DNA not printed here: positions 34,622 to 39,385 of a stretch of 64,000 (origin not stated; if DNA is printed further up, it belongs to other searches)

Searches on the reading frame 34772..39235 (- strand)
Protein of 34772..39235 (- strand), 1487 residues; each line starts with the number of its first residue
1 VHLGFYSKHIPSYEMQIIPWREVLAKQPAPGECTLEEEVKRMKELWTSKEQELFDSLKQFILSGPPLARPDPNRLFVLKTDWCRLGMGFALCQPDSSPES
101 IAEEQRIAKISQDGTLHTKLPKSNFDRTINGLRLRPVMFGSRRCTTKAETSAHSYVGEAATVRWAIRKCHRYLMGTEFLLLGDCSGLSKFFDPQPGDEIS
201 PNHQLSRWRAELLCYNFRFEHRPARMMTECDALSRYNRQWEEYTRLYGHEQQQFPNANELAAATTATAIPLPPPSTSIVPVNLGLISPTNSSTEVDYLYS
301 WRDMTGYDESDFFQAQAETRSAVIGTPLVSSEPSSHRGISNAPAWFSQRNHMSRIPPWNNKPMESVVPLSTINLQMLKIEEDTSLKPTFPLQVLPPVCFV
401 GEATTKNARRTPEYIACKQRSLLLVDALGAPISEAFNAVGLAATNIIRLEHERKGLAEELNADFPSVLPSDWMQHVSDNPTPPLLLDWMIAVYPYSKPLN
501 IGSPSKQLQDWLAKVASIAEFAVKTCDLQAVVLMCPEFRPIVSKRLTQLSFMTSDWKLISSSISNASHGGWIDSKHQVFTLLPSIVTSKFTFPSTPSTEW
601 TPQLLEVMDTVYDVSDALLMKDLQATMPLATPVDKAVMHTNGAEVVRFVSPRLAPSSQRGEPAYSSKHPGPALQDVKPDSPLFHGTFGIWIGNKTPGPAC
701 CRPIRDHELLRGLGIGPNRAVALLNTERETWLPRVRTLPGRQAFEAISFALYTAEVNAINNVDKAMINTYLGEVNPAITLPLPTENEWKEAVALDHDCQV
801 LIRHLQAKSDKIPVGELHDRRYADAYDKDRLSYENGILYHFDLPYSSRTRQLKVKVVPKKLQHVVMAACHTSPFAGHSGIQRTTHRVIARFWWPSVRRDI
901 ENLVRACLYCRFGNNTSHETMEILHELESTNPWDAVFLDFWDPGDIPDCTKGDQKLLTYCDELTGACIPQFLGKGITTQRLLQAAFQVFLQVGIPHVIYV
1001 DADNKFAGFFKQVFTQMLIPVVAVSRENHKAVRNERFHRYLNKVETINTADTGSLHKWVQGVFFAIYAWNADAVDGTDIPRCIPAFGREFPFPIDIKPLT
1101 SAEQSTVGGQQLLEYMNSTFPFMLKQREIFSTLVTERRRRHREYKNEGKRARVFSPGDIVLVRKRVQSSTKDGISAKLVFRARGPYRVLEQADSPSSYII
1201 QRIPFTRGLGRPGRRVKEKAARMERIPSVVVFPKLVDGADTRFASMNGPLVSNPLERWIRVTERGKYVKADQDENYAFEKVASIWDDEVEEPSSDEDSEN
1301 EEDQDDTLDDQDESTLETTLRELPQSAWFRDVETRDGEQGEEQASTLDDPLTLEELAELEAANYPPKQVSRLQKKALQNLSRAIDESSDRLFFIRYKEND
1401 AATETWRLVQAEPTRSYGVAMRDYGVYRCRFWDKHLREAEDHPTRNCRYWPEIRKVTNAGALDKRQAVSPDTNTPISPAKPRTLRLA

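Call 7: search_protein_families(library=pfam, proteins=[window:34772-39235:-])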
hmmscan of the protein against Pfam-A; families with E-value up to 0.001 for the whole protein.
window:34772-39235:- (1487 aa): 3 families
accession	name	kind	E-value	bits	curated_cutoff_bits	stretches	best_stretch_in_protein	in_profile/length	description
PF17921.7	Integrase_H2C2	-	3.5e-17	62.7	25.5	1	857-911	1-54/59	Integrase zinc binding domain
PF17919.7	RT_RNaseH_2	-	2.7e-15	56.7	29.8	1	46-97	1-52/100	RNase H-like domain found in reverse transcriptase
PF17917.7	RT_RNaseH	-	6.5e-11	42.8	24.8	1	71-215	1-105/105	RNase H-like domain found in reverse transcriptase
